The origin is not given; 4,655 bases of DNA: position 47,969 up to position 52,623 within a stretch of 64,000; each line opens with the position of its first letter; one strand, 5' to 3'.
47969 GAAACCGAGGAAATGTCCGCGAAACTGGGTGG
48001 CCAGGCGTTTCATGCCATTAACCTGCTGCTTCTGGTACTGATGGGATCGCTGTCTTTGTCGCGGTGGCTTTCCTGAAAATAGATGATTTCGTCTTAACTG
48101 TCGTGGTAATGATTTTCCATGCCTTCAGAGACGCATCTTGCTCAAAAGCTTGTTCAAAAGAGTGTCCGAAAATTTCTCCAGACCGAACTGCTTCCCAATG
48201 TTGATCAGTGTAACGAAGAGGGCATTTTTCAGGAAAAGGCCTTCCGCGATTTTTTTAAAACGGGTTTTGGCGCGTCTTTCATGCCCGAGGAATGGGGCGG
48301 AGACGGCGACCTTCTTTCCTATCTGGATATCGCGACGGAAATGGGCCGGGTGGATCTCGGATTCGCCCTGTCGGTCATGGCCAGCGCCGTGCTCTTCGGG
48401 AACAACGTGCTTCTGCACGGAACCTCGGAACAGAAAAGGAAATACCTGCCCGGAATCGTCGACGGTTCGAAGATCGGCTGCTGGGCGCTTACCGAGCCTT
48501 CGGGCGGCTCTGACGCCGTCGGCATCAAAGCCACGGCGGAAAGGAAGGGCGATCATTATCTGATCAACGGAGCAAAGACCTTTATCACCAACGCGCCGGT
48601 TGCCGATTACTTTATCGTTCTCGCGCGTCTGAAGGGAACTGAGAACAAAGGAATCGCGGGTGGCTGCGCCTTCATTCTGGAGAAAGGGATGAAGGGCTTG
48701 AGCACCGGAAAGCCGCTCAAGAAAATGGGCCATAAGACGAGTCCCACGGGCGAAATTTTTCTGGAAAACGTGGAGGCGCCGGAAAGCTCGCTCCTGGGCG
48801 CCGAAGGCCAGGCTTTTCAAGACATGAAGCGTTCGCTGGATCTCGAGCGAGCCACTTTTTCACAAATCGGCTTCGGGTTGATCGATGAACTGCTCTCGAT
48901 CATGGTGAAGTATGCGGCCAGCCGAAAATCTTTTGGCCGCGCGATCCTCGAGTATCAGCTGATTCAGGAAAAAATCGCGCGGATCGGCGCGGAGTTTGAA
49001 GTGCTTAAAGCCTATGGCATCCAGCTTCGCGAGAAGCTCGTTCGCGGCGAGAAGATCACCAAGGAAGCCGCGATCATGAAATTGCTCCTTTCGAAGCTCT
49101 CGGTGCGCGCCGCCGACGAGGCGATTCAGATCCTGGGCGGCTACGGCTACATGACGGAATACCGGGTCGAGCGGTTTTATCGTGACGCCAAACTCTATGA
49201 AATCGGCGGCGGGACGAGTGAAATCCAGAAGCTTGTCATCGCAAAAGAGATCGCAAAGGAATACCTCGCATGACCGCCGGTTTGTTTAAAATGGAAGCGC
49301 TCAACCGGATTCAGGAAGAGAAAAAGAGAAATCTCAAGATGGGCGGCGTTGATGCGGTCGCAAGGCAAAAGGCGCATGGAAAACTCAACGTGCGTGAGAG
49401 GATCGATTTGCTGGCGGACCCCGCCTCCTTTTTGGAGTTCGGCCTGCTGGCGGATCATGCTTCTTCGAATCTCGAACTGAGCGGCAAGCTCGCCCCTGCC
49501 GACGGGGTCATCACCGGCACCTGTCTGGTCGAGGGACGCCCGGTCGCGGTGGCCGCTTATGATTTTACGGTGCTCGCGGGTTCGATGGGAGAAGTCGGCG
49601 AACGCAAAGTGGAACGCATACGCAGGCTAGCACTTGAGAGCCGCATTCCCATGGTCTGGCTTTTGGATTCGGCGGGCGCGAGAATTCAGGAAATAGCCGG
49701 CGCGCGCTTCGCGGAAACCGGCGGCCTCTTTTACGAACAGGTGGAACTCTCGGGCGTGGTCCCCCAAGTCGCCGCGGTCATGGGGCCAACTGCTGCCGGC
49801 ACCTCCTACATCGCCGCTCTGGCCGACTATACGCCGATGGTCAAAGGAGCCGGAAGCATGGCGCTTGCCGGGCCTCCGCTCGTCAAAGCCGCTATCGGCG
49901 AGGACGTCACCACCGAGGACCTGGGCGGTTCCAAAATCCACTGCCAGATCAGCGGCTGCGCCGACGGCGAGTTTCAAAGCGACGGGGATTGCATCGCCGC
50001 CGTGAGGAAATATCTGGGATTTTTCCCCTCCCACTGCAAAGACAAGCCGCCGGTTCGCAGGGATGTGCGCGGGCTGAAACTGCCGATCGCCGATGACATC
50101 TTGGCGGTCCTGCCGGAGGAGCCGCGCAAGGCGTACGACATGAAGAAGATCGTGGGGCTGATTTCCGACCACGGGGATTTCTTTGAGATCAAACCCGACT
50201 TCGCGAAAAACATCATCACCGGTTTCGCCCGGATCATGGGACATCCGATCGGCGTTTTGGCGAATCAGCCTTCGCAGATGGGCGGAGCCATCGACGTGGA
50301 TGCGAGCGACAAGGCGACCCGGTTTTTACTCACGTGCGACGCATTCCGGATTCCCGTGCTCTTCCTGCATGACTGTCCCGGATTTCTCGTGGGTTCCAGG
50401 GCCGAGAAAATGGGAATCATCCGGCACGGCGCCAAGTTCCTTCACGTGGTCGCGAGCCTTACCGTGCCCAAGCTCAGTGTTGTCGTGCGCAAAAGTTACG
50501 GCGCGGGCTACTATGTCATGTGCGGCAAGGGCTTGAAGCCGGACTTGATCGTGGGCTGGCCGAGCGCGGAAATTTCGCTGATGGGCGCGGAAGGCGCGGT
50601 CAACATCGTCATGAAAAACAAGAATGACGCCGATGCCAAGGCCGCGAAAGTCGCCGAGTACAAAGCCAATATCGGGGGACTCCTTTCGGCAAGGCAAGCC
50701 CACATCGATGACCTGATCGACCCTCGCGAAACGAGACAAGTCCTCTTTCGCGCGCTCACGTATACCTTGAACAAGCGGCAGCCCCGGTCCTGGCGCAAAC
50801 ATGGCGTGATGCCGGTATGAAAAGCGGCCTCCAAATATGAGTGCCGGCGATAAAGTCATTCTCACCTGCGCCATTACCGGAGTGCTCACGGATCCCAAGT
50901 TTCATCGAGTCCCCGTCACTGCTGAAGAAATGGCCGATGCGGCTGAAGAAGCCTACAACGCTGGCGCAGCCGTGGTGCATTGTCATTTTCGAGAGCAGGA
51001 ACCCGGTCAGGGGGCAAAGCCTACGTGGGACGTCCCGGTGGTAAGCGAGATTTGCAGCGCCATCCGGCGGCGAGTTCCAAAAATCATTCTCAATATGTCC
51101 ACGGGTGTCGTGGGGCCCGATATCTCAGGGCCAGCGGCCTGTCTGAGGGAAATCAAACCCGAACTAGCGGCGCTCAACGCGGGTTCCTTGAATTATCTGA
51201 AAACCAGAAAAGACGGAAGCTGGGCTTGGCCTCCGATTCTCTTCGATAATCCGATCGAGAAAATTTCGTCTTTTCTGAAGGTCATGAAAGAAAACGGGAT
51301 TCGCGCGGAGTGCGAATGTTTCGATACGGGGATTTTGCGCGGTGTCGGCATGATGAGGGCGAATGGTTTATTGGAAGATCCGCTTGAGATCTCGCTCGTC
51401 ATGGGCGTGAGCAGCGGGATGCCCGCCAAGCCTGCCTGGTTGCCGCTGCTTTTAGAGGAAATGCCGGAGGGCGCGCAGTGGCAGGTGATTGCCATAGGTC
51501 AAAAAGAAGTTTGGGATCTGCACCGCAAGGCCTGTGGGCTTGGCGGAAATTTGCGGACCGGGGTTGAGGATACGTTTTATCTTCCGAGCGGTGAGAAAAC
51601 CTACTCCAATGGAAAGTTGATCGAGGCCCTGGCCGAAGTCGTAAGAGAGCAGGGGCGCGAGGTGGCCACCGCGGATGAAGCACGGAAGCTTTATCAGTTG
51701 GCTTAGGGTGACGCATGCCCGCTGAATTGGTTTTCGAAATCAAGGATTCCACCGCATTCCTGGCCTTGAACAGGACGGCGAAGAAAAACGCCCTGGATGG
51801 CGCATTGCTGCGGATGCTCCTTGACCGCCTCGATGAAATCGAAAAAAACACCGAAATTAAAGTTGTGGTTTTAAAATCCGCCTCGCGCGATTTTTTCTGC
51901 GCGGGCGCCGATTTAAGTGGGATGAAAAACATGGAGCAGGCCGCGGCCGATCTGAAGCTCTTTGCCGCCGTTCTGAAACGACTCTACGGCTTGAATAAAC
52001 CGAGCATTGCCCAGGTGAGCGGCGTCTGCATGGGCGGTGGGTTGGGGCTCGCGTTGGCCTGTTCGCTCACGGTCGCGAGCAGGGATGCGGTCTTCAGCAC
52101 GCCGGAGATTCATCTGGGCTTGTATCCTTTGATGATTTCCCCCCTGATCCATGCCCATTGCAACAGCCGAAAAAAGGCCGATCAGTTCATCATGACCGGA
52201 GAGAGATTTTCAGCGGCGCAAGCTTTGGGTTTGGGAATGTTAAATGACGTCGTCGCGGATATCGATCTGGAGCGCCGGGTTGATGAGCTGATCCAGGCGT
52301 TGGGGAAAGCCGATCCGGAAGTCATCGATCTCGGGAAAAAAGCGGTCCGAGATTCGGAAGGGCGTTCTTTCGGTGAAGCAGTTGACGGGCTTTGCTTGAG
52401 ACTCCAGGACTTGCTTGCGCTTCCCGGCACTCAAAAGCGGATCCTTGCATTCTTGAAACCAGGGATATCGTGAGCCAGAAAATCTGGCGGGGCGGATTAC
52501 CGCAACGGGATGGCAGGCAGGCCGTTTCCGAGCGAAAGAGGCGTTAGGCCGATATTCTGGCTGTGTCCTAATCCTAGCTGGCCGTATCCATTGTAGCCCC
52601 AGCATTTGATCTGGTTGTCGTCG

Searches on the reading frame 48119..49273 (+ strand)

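Call 40: search_protein_families(library=pfam, proteins=[window:48119-49273:+], max_evalue=0.001)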
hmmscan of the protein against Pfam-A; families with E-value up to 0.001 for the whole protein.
window:48119-49273:+ (384 aa): 5 families
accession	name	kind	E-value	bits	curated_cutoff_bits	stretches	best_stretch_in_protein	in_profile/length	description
PF00441.29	Acyl-CoA_dh_1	-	1.6e-39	135.9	22.4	1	235-378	6-149/150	Acyl-CoA dehydrogenase, C-terminal domain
PF02771.21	Acyl-CoA_dh_N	-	1.4e-24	87.1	22.9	1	9-116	4-112/113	Acyl-CoA dehydrogenase, N-terminal domain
PF02770.24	Acyl-CoA_dh_M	-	1.8e-24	86.1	33.3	1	121-218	1-97/97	Acyl-CoA dehydrogenase, middle domain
PF08028.16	Acyl-CoA_dh_2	-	3.9e-10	40.6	22.7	1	259-359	15-125/134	Acyl-CoA dehydrogenase, C-terminal domain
PF22924.1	ACOX_C_alpha1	-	0.00045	20.5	27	0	251-365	15-155/169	Acyl-CoA oxidase, C-alpha1 domain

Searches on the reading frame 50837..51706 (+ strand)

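Call 40: search_protein_families(library=pfam, proteins=[window:50837-51706:+], max_evalue=0.001)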
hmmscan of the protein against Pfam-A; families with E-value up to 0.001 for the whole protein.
window:50837-51706:+ (289 aa): 1 family
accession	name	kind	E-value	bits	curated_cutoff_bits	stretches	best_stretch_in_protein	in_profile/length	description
PF05853.18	BKACE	-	5.6e-80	269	24.8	1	6-288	1-274/274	beta-keto acid cleavage enzyme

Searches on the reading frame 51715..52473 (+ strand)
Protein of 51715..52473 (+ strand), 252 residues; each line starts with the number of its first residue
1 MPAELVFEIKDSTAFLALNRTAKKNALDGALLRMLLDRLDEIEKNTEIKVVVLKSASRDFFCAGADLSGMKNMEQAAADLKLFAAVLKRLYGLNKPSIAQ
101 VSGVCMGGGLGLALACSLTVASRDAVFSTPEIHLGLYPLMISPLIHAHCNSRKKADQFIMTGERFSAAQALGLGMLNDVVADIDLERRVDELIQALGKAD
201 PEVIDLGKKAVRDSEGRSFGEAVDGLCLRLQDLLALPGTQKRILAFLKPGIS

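Call 40: search_protein_families(library=pfam, proteins=[window:51715-52473:+], max_evalue=0.001)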
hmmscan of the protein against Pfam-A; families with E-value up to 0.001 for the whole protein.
window:51715-52473:+ (252 aa): 2 families
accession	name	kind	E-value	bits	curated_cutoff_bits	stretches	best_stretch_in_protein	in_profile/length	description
PF00378.25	ECH_1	-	2e-39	135.9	27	1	9-212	2-206/251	Enoyl-CoA hydratase/isomerase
PF16113.10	ECH_2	-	4.6e-31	109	27.2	1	15-198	3-190/335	Enoyl-CoA hydratase/isomerase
